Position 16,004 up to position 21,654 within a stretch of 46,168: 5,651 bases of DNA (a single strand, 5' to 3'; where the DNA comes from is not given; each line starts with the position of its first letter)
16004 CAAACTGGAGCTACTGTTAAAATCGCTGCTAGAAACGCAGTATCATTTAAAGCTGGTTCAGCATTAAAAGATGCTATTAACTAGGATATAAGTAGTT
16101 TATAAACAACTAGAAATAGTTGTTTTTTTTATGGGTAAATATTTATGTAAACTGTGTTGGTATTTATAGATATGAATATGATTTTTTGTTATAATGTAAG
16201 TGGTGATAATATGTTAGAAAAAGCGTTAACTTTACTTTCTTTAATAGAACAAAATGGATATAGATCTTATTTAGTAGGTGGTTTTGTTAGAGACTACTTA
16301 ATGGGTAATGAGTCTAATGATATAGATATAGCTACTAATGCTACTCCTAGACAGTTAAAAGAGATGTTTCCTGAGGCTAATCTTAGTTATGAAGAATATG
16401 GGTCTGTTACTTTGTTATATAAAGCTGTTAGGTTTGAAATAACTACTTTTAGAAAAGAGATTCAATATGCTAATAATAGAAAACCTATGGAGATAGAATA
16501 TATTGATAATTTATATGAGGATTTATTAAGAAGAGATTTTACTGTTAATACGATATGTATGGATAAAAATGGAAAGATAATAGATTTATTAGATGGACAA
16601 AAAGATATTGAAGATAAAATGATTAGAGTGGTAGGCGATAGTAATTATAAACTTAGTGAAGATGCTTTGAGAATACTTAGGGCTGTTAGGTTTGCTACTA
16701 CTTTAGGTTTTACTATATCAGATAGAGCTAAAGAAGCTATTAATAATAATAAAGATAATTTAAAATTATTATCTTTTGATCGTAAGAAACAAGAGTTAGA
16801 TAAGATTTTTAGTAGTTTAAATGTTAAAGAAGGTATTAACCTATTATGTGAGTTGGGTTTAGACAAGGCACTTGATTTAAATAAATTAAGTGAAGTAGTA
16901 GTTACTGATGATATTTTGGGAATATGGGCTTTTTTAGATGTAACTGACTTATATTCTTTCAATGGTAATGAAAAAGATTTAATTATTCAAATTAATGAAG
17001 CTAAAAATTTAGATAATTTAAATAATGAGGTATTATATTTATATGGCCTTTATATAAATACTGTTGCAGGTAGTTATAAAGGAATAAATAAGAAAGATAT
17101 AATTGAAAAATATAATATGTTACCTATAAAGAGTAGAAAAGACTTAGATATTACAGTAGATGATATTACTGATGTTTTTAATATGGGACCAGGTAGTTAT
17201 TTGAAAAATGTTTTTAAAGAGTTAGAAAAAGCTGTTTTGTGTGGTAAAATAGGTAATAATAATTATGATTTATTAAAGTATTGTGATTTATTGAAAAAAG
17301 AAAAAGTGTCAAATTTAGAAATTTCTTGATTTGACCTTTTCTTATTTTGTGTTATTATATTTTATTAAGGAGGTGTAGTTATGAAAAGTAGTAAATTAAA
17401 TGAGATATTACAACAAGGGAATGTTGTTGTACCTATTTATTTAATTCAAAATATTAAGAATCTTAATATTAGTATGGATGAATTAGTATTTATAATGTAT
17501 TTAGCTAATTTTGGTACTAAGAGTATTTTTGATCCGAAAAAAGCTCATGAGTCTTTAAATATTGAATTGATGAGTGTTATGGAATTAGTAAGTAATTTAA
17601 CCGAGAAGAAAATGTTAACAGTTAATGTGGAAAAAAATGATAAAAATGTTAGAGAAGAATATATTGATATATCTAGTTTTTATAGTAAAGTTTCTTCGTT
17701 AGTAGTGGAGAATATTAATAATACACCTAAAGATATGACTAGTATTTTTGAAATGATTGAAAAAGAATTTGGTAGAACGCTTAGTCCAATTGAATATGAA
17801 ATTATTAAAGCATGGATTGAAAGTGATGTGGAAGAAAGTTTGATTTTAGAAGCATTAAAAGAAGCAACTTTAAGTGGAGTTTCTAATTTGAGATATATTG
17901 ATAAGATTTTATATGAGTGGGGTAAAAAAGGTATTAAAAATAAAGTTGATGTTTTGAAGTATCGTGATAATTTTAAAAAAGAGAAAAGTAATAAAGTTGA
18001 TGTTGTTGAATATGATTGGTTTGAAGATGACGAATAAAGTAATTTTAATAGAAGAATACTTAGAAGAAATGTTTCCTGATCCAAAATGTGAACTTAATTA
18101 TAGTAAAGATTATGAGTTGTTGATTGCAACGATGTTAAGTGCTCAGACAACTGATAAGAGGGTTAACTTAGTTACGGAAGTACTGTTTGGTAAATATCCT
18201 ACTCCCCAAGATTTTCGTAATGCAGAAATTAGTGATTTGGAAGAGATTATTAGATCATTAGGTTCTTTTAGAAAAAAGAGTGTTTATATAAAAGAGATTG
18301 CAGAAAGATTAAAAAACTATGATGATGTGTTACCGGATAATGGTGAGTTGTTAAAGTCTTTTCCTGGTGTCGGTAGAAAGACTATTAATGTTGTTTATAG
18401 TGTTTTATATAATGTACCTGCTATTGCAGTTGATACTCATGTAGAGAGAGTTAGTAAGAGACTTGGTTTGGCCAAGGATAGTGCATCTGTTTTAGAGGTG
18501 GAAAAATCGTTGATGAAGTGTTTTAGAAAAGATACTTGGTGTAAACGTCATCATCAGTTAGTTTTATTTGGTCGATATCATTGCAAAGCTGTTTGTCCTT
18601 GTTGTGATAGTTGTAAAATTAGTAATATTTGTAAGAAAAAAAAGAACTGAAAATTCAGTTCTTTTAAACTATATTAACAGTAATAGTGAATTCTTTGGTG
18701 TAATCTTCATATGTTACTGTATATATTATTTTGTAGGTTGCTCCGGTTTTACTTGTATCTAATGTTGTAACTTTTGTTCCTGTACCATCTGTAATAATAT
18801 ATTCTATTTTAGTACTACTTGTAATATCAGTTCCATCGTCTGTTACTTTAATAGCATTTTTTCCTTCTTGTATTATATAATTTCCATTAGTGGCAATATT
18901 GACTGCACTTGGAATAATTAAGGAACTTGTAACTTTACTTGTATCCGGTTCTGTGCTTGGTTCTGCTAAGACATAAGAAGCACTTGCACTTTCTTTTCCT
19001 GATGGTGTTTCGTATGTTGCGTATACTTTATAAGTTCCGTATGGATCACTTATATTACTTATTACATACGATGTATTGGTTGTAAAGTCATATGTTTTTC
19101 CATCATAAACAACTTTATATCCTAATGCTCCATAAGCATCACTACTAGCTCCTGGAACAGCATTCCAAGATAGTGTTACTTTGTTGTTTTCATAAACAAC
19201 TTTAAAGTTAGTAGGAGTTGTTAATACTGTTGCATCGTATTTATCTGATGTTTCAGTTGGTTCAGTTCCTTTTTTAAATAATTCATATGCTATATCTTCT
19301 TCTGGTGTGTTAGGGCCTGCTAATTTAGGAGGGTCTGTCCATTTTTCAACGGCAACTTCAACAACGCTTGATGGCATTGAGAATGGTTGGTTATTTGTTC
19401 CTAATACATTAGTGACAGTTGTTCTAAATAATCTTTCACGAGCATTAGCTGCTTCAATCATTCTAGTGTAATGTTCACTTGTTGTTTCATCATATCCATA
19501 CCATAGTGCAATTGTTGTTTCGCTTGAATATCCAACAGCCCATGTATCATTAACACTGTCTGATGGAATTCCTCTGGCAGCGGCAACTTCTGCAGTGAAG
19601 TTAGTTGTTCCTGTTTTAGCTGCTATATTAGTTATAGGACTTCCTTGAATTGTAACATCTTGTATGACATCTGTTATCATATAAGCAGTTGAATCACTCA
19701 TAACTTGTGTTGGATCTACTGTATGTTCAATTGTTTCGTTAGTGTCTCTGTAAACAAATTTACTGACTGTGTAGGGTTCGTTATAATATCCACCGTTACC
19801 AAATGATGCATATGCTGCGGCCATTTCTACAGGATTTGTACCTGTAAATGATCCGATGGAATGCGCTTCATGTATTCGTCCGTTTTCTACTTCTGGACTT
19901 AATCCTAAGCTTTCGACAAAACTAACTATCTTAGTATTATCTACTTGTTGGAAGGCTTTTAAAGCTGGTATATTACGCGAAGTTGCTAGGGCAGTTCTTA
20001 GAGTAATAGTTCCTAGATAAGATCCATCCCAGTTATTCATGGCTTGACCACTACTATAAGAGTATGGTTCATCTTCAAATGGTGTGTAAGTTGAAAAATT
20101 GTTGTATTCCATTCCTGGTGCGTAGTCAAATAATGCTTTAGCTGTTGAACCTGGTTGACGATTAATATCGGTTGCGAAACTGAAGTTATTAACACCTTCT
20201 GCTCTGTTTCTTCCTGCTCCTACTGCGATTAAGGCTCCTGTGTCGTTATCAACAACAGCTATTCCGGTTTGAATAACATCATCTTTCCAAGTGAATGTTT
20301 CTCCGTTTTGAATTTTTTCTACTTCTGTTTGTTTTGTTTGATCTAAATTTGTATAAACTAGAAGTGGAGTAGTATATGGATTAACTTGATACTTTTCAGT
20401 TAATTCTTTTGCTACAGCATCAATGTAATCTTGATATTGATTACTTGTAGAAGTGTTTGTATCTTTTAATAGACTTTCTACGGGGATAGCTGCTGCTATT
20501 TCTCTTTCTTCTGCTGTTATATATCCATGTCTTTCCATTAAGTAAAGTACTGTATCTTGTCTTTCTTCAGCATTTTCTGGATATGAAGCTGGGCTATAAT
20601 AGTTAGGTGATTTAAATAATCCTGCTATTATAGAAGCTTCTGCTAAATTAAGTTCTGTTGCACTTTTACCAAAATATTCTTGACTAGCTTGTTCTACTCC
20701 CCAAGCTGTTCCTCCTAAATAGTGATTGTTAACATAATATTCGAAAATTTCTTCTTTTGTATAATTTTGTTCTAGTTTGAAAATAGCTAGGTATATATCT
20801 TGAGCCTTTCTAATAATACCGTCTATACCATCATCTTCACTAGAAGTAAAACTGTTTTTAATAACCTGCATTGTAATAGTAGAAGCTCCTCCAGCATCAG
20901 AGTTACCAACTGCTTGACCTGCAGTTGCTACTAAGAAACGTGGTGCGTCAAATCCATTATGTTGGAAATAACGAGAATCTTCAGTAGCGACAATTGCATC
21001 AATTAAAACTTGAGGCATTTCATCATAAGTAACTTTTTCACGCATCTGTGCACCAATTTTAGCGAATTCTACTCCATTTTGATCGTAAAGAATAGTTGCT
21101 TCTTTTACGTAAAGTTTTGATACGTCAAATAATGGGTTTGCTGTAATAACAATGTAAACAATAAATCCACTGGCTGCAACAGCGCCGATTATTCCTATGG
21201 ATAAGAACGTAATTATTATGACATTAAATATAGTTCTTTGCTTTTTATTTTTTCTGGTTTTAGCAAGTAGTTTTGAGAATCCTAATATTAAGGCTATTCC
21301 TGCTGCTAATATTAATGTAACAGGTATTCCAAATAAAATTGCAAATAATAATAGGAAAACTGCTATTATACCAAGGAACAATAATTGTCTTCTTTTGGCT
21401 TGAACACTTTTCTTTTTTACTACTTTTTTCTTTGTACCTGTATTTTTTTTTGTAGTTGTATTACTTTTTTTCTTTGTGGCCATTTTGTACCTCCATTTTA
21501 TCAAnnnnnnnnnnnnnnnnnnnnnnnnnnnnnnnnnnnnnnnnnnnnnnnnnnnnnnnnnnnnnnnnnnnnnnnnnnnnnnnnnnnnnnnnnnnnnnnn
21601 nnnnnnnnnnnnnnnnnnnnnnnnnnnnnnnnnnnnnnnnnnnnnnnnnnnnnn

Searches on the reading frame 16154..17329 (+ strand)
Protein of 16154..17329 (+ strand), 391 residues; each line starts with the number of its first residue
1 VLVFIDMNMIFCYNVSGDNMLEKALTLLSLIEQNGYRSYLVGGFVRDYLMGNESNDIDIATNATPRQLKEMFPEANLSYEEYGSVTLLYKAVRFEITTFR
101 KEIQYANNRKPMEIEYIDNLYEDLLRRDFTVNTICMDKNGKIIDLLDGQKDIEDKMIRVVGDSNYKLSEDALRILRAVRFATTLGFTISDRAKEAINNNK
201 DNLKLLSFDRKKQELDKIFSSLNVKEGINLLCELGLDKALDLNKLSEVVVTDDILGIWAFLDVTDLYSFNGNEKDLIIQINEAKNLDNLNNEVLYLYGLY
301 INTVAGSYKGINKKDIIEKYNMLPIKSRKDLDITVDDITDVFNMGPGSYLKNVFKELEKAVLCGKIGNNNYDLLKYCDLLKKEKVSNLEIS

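Call 53: search_protein_families(library=pfam, proteins=[window:16154-17329:+], max_evalue=0.00001)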
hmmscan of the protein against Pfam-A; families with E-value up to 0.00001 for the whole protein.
window:16154-17329:+ (391 aa): 3 families
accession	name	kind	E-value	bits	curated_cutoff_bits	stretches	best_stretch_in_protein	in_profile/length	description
PF01743.26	PolyA_pol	-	3.4e-35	121.6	23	1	39-158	2-126/126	Poly A polymerase head domain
PF13735.12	tRNA_NucTran2_2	-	6e-11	43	27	1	309-375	81-147/149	tRNA nucleotidyltransferase domain 2 putative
PF12627.12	PolyA_pol_RNAbd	-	8.1e-09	35.6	22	1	185-236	1-52/64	Probable RNA and SrmB- binding site of polymerase A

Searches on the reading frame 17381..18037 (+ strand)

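Call 53: search_protein_families(library=pfam, proteins=[window:17381-18037:+], max_evalue=0.00001)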
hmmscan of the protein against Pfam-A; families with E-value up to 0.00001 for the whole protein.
window:17381-18037:+ (218 aa): 2 families
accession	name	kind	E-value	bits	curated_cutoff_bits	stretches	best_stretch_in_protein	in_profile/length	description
PF07261.16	DnaB_2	-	2.7e-21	75.5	22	1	123-194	1-73/74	Replication initiation and membrane attachment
PF21984.2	DnaD_N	-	2.5e-09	37.7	27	1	17-111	1-97/101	DnaD N-terminal domain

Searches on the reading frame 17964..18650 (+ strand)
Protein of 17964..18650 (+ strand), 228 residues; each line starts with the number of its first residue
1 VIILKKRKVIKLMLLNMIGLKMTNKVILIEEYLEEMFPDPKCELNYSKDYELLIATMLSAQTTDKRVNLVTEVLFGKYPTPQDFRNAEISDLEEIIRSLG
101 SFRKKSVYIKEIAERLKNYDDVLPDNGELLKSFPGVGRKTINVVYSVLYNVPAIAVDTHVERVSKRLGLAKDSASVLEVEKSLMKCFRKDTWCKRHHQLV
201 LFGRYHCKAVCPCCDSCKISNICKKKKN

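Call 53: search_protein_families(library=pfam, proteins=[window:17964-18650:+], max_evalue=0.00001)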
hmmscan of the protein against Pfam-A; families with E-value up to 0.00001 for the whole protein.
window:17964-18650:+ (228 aa): 1 family
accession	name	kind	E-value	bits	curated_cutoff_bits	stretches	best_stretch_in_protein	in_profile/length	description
PF00730.31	HhH-GPD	-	1.1e-23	84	26.2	1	54-188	1-107/108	HhH-GPD superfamily base excision DNA repair protein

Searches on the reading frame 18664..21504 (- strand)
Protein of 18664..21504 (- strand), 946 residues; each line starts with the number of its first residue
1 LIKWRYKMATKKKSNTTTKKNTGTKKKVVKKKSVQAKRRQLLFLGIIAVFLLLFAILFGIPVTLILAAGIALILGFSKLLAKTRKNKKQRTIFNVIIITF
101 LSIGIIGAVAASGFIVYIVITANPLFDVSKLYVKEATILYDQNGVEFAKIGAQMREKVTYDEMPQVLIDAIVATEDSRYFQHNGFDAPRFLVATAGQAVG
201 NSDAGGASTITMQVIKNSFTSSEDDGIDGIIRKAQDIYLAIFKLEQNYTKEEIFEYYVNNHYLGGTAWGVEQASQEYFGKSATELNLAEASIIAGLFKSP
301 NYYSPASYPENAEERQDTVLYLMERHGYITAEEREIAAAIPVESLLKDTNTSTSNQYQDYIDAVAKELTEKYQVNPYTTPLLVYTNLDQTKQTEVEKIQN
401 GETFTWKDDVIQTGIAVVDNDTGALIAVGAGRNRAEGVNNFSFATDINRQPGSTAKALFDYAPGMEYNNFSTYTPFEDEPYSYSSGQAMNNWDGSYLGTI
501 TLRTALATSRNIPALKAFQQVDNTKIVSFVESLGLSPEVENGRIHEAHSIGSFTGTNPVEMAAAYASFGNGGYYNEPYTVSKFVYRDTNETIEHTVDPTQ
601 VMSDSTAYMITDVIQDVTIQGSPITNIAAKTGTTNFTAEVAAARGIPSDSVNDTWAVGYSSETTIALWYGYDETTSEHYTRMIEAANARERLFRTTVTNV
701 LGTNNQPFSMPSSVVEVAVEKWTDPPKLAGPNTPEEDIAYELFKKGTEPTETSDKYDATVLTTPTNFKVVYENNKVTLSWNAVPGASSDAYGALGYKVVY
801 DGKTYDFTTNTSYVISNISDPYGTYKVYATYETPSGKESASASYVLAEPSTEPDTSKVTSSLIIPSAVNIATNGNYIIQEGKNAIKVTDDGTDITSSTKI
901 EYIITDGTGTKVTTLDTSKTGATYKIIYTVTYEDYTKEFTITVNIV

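Call 53: search_protein_families(library=pfam, proteins=[window:18664-21504:-], max_evalue=0.00001)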
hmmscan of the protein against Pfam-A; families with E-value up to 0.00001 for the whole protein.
window:18664-21504:- (946 aa): 2 families
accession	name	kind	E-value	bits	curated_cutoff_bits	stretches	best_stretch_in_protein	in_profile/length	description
PF00912.28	Transgly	-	6.1e-52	176.1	27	1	146-323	4-177/178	Transglycosylase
PF00905.27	Transpeptidase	-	1.3e-30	107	22.1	1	415-666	3-273/299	Penicillin binding protein transpeptidase domain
